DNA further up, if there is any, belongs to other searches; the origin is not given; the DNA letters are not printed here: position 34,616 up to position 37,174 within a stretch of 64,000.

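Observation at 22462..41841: Array of six paralogous PMT/TMTC-like GT-C glycosyltransferases with TPR tails, coupled to the hpnCDE squalene genes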

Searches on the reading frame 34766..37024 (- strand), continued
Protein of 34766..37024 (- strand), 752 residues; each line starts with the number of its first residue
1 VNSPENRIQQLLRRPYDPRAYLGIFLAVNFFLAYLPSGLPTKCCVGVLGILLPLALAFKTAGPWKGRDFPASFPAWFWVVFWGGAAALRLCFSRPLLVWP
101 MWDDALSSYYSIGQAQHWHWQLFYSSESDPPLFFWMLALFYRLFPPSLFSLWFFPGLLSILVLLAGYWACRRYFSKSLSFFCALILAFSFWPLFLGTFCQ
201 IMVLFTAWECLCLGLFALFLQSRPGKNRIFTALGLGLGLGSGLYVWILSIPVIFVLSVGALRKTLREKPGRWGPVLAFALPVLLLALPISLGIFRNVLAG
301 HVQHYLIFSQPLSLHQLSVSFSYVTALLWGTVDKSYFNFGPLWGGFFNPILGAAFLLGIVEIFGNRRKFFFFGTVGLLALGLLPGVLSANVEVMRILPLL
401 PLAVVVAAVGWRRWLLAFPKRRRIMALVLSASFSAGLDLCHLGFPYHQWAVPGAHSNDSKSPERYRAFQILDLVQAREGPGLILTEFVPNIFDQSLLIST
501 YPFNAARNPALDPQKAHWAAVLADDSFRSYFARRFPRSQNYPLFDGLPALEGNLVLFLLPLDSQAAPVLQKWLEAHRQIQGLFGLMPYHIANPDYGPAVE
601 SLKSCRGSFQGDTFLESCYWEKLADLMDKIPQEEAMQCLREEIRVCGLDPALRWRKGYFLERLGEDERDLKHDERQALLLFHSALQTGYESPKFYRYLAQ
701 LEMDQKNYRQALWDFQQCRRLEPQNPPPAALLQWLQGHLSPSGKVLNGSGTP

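Call 40: find_encoding_contigs(protein=P0002, flank=10000, max_places=2)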
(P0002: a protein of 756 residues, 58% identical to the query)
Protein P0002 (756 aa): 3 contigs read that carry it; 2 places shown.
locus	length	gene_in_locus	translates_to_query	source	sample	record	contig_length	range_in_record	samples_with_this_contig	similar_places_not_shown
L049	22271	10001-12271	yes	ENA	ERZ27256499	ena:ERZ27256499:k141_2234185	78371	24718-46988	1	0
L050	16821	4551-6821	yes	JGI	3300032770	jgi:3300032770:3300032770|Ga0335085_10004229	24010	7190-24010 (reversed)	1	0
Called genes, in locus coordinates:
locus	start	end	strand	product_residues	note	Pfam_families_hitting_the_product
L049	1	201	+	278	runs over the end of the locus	PF00494:SQS_PSY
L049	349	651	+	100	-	PF04480:DUF559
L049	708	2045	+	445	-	PF00890:FAD_binding_2 (weak), PF01134:GIDA (faint), PF01266:DAO (weak), PF01593:Amino_oxidase, PF03486:HI0933_like (faint), PF07992:Pyr_redox_2 (faint), PF12831:FAD_oxidored, PF13450:NAD_binding_8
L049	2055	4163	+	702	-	PF13231:PMT_2 (weak)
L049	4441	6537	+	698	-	PF13231:PMT_2 (faint)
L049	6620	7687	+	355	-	PF01757:Acyl_transf_3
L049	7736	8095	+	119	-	-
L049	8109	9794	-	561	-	-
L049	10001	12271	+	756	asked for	-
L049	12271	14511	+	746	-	PF13231:PMT_2 (weak)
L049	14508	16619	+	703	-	-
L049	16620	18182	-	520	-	PF13231:PMT_2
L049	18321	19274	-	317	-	PF01545:Cation_efflux, PF16916:ZT_dimer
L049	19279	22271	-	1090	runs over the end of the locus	PF00580:UvrD-helicase, PF01443:Viral_helicase1 (faint), PF13245:AAA_19, PF13361:UvrD_C, PF13538:UvrD_C_2 (faint), PF12705:PDDEXK_1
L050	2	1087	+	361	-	?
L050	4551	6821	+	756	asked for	-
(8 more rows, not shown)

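Call 47: search_protein_families(library=pfam, proteins=[L012:6111-9089:-, L012:14897-17164:-, L012:9254-9736:-, L012:1796-3919:-, L012:17236-19743:-, L009:1-1016:-, L009:1136-2308:-, L012:21447-21755:-, L048:18564-19505:-, L046:12312-14033:+], max_evalue=0.001)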
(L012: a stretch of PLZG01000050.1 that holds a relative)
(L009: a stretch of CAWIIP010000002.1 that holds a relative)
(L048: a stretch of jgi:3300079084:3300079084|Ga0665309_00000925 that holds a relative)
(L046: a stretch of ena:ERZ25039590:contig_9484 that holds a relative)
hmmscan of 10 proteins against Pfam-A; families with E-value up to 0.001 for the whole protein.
L012:6111-9089:- (992 aa): 3 families
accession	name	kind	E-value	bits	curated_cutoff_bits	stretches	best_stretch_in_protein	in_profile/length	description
PF04932.20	Wzy_C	-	3e-21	76.2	31.7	2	203-332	2-149/149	O-Antigen ligase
PF07719.23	TPR_2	-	5.3e-05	23.5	27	0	895-925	1-31/34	Tetratricopeptide repeat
PF13424.12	TPR_12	-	0.00027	21.5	30.1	0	902-960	10-76/77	Tetratricopeptide repeat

L012:14897-17164:- (755 aa): 8 families
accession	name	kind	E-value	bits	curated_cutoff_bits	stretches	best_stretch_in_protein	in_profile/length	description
PF00691.25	OmpA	-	5.2e-22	78.5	27.2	1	490-591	1-98/98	OmpA family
PF13860.13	FlgD_ig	-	1.5e-09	38.2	27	1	389-456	9-78/79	FlgD Ig-like domain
PF14559.12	TPR_19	-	3.3e-06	27.8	25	1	616-676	2-62/68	Tetratricopeptide repeat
PF07719.23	TPR_2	-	5.8e-06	26.5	27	0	639-672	1-34/34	Tetratricopeptide repeat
PF13432.12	TPR_16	-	2.1e-05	25.3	32.7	1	611-671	3-63/65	Tetratricopeptide repeat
PF13431.12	TPR_17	-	0.00013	22.4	24.4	0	628-658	2-32/34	Tetratricopeptide repeat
PF19572.5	PorV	-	0.00019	21.5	27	1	58-142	10-99/243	Type IX secretion system protein PorV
PF13181.12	TPR_8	-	0.0004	20.8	25.7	0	640-672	2-34/34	Tetratricopeptide repeat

L012:9254-9736:- (160 aa): 1 family
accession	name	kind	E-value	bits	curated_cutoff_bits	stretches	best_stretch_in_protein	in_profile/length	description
PF01220.24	DHquinase_II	-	1.6e-59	200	23.3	1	11-147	1-137/138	Dehydroquinase class II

L012:1796-3919:- (707 aa): 1 family
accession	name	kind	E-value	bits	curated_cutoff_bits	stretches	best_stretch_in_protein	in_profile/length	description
PF09586.16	YfhO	-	6.8e-07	28.5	28.5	1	638-688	786-835/835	Bacterial membrane protein YfhO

L012:17236-19743:- (835 aa): 0 families

L009:1-1016:- (338 aa): 1 family
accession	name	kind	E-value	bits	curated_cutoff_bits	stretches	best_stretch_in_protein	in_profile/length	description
PF03062.24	MBOAT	-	1.7e-22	80.6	27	1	10-338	3-285/337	MBOAT, membrane-bound O-acyltransferase family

L009:1136-2308:- (390 aa): 0 families

L012:21447-21755:- (102 aa): 1 family
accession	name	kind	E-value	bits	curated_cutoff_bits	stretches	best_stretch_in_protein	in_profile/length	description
PF13585.12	CHU_C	-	0.00023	21.7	27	1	33-87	28-74/86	CHU_C Type IX secretion signal domain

L048:18564-19505:- (313 aa): 2 families
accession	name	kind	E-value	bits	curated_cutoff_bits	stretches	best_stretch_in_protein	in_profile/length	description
PF00535.33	Glycos_transf_2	-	7e-25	88.3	23.3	1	5-142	1-135/168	Glycosyl transferase family 2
PF10111.15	Glyco_tranf_2_2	-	0.00065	19.7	27.3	0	5-96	1-91/276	Glycosyltransferase like family 2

L046:12312-14033:+ (573 aa): 0 families
